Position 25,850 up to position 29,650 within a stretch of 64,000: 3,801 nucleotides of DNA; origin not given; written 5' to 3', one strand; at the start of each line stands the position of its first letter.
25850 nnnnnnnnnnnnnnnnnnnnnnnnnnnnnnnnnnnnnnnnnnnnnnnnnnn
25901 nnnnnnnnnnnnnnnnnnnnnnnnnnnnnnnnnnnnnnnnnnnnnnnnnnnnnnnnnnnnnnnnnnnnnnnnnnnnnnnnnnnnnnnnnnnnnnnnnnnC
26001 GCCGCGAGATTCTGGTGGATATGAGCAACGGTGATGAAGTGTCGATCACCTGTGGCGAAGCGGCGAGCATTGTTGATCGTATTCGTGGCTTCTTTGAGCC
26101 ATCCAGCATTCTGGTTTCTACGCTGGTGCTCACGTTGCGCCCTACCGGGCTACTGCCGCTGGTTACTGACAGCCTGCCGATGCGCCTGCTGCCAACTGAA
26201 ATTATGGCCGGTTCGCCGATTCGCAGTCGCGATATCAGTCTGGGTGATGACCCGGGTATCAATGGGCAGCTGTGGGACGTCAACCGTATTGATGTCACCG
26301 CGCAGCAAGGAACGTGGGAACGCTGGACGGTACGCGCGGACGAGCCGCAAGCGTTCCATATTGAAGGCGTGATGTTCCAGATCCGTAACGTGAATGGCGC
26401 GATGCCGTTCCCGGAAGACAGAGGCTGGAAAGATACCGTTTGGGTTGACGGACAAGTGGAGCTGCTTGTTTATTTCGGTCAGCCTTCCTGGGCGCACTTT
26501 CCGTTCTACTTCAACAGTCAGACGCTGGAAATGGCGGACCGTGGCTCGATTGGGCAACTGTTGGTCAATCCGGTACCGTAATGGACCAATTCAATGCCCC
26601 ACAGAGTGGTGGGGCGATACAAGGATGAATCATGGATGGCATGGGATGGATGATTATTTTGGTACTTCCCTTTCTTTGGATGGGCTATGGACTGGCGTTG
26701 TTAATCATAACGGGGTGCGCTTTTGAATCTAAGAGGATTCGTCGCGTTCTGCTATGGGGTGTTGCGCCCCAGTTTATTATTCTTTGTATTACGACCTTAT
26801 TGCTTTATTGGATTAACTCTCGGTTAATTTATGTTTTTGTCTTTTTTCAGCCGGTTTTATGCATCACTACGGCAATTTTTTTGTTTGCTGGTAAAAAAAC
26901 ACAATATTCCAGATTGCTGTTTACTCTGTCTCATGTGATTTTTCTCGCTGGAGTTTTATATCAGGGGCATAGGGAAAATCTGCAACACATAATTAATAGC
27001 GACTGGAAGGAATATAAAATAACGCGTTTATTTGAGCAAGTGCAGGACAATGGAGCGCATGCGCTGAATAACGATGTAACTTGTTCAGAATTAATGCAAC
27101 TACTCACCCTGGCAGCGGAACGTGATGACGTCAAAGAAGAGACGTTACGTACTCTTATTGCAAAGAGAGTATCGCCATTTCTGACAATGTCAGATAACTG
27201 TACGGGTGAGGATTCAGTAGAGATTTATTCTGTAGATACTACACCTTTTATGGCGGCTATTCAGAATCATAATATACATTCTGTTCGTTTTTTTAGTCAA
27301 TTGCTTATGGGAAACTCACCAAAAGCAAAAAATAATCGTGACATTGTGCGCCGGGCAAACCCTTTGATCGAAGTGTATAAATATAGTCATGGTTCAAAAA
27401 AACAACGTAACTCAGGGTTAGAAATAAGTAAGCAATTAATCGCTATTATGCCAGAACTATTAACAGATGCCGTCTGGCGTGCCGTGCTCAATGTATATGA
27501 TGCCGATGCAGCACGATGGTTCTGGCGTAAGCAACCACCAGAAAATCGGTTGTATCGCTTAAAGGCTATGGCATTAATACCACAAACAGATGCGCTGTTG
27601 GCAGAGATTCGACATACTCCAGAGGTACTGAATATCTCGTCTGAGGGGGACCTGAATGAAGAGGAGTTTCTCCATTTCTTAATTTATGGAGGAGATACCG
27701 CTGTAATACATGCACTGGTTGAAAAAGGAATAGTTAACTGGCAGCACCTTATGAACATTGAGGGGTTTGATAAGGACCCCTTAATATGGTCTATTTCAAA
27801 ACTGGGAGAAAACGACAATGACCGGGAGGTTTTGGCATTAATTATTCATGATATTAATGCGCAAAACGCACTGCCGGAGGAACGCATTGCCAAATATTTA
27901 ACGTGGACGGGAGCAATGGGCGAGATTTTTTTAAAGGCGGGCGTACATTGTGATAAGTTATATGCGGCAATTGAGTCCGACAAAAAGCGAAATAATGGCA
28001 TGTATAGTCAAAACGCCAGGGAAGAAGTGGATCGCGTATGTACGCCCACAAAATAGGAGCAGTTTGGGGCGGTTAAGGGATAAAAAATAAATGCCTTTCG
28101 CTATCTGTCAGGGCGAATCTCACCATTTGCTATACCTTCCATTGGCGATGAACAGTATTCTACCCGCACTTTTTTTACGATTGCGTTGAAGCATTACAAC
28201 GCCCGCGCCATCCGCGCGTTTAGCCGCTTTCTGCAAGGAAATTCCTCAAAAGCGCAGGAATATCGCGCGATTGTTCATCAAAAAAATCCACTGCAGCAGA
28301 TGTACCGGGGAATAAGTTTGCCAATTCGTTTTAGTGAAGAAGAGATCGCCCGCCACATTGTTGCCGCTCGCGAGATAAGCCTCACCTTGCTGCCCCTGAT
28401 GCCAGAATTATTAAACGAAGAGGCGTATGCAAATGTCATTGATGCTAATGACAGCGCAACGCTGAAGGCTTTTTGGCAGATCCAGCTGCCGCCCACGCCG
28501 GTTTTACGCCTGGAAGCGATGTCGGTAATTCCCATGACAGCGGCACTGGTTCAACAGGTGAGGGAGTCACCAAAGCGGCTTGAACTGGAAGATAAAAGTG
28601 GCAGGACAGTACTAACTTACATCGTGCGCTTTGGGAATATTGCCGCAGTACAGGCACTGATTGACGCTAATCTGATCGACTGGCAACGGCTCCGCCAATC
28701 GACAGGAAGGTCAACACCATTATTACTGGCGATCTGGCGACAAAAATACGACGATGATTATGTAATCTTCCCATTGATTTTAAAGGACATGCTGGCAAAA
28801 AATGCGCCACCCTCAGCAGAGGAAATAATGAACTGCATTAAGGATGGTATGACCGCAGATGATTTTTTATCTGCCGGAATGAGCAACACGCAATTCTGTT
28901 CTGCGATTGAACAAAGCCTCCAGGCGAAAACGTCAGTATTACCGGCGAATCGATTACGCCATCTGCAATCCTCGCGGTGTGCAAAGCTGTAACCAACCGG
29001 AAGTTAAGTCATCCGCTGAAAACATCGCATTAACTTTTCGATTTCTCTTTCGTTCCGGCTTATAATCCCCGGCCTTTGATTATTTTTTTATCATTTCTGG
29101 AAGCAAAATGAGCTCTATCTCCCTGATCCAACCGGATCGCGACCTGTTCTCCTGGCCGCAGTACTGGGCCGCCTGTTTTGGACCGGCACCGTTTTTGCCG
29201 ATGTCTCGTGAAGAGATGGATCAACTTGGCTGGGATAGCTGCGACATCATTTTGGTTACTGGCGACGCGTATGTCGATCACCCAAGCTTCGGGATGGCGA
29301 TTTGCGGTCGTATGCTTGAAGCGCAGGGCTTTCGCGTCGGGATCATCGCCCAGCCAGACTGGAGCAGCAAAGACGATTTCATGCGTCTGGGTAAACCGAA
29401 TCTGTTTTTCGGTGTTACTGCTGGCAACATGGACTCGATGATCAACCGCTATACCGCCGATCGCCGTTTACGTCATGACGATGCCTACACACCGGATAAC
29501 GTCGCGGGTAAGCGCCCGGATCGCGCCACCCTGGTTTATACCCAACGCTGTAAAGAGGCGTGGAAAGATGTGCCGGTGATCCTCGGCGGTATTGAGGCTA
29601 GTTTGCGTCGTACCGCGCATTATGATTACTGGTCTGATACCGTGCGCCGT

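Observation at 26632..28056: AT-rich accessory gene for a membrane-anchored ankyrin-repeat protein inserted between ftsP and ygiQ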

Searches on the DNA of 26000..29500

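Call 87: search_rna_families(source=window, start=26000, end=29500, threshold=evalue, max_evalue=0.1)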
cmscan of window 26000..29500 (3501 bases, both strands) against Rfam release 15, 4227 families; matches with E-value up to 0.1: 0.
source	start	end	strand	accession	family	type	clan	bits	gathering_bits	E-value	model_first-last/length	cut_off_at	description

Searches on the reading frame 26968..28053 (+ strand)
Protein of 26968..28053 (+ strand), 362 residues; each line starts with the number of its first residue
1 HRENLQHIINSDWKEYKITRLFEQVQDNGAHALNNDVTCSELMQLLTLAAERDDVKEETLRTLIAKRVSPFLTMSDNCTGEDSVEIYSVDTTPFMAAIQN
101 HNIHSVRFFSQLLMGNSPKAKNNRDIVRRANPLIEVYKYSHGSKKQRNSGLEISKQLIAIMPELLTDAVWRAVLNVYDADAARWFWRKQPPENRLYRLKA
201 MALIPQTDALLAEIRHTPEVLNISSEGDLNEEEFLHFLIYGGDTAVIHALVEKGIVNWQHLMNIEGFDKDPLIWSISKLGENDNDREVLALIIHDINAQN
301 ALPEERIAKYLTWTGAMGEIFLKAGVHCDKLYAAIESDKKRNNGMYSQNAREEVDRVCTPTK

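Call 53: search_solved_structures(query=A2, max_evalue=1, show_alignments=1)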
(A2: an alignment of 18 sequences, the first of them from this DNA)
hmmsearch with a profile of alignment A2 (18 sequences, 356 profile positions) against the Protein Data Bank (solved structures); distinct sequences matched with E-value up to 1: 7.
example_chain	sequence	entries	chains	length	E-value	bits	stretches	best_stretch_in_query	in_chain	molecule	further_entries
6tmd_A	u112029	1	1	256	0.025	16.6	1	218-286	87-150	KN motif and ankyrin repeat domain-containing protein 2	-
5ybv_A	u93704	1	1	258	0.21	13.6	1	219-286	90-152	KN motif and ankyrin repeat domain-containing protein 2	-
5ybv_B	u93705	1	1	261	0.22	13.5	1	219-286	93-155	KN motif and ankyrin repeat domain-containing protein 2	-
4hbd_A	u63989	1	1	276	0.26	13.3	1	219-286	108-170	KN motif and ankyrin repeat domain-containing protein 2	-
5c8g_A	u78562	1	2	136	0.41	12.6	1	223-273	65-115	PP-BRD20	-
8fre_A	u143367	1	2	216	0.44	12.5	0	123-153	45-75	RBL4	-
6tlh_A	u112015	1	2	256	0.99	11.4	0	212-321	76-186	KN motif and ankyrin repeat domain-containing protein 3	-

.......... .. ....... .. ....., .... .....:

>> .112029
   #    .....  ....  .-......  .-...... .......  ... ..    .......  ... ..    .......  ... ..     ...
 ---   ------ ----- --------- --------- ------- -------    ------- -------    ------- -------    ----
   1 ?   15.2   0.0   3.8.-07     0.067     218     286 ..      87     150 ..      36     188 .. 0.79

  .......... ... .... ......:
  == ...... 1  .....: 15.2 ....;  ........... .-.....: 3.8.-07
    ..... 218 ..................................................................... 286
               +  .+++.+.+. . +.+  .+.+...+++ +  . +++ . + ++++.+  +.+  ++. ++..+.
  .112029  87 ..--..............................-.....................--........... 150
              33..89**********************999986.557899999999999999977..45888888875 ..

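Call 60: predict_structure(alignment_id=A2)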
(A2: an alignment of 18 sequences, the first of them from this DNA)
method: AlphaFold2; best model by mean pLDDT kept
length: 362 residues; sequences in the alignment: 18
mean_pLDDT: 86.4   pTM: 0.82
mean pLDDT of the five models: 86.4, 86.0, 85.8, 85.7, 83.8
residues with pLDDT >= 90: 180; 70-90: 141; 50-70: 40; < 50: 1
segments of 3 or more residues with pLDDT < 50: none
pLDDT, mean of each block of 10 residues (from residue 1): 76 87 91 85 93 93 91 88 61 93 96 96 96 86 84 97 96 91 97 94 94 92 67 83 89 86 68 67 78 90 86 81 92 88 79 87 51
secondary structure, 60 per line:
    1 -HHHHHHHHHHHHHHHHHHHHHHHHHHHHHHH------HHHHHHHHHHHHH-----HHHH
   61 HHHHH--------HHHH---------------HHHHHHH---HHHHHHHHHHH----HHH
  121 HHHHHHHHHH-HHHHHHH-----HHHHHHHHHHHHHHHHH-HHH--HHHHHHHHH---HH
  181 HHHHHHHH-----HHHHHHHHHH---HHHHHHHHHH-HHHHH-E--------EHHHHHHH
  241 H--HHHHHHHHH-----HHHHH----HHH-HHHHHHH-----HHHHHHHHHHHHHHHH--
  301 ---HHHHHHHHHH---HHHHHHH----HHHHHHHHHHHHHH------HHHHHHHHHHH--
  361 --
elements in order: H2-32 H39-51 H57-65 H74-77 H93-99 H103-113 H118-130 H132-138 H144-160 H167-175 H179-188 H194-203 H207-216 H218-222 H234-241 H244-252 H258-262 H271-277 H283-298 H304-313 H317-323 H328-341 H348-358

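Call 61: profile_search(alignment_id=A2)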
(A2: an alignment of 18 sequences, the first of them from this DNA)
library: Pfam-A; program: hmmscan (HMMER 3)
A. the first sequence (362 residues): domains with independent E <= 10: 5; with E <= 0.001: 0
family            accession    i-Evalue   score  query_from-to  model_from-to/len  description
LRAT              PF04970.19       0.54    11.0     232-263        14-36/120  Lecithin retinol acyltransferase
Ank_2             PF12796.13        1.1    10.3     228-299        27-89/90  Ankyrin repeats (3 copies)
Ank_2             PF12796.13        2.5     9.2      43-109        30-79/90  Ankyrin repeats (3 copies)
Ank_4             PF13637.12        2.8     8.9      56-109         9-49/50  Ankyrin repeats (many copies)
Ank_4             PF13637.12        6.3     7.8     235-267         1-31/50  Ankyrin repeats (many copies)
B. every sequence of the alignment scanned on its own (18 sequences): families by number of members that match
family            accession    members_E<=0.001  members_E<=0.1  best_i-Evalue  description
Ank_2             PF12796.13                 0               3        1.7e-03  Ankyrin repeats (3 copies)
Ank_4             PF13637.12                 0               1        1.7e-02  Ankyrin repeats (many copies)
LRAT              PF04970.19                 0               1        3.3e-02  Lecithin retinol acyltransferase
FlaF              PF07309.16                 0               1        5.5e-02  Flagellar protein FlaF
YpmT              PF17431.7                  0               1        7.8e-02  Uncharacterized YmpT-like
DUF5949           PF19374.4                  0               1        8.9e-02  Family of unknown function (DUF5949)

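Call 72: fold_search(model_id=the predicted structure, library=afdb50)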
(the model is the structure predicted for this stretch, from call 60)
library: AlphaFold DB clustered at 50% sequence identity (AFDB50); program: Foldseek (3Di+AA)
matches with E <= 10: 1076; with E <= 0.001: 22
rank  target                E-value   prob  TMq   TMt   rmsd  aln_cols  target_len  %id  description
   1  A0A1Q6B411            3.5e-44  1.00  0.98  0.75   1.2       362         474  100  Uncharacterized protein [Escherichia coli]
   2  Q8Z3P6                3.9e-20  1.00  0.68  0.74   5.0       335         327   35  Uncharacterized protein [Salmonella typhi]
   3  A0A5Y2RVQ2            1.1e-19  1.00  0.73  0.58   5.4       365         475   33  Ankyrin repeat domain-containing protein [Salmonella enterica subsp. salamae]
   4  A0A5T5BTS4            1.7e-15  1.00  0.60  0.72   5.8       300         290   34  Uncharacterized protein (Fragment) [Salmonella enterica]
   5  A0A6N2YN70            1.4e-14  1.00  0.77  0.61   3.7       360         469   27  Uncharacterized protein [Phytobacter massiliensis]
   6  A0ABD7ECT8            1.9e-14  1.00  0.73  0.75   4.8       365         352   26  Uncharacterized protein [Escherichia albertii]
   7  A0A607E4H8            3.1e-14  1.00  0.58  0.47   6.8       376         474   29  Uncharacterized protein [Salmonella enterica subsp. enterica serovar Panama]
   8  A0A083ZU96            9.1e-14  1.00  0.72  0.57   4.3       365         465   25  Putative membrane protein
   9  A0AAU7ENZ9            1.5e-13  1.00  0.53  0.59   6.4       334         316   29  Uncharacterized protein [Salmonella enterica subsp. enterica serovar Give var. 15 str. CFSAN004343]
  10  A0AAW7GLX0            1.9e-13  1.00  0.74  0.60   3.9       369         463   24  Uncharacterized protein
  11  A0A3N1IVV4            2.1e-12  1.00  0.75  0.60   4.6       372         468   21  Uncharacterized protein
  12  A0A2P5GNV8            7.8e-12  1.00  0.67  0.75   3.6       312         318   25  Uncharacterized protein [Superficieibacter electus]
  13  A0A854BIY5            2.6e-10  1.00  0.61  0.81   3.4       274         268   28  Ankyrin repeat domain-containing protein [Escherichia coli]
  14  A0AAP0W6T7            2.0e-09  1.00  0.64  0.52   5.8       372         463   17  Uncharacterized protein
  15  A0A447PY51            5.2e-08  1.00  0.47  0.50   3.6       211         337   31  Putative membrane protein [Salmonella enterica I]
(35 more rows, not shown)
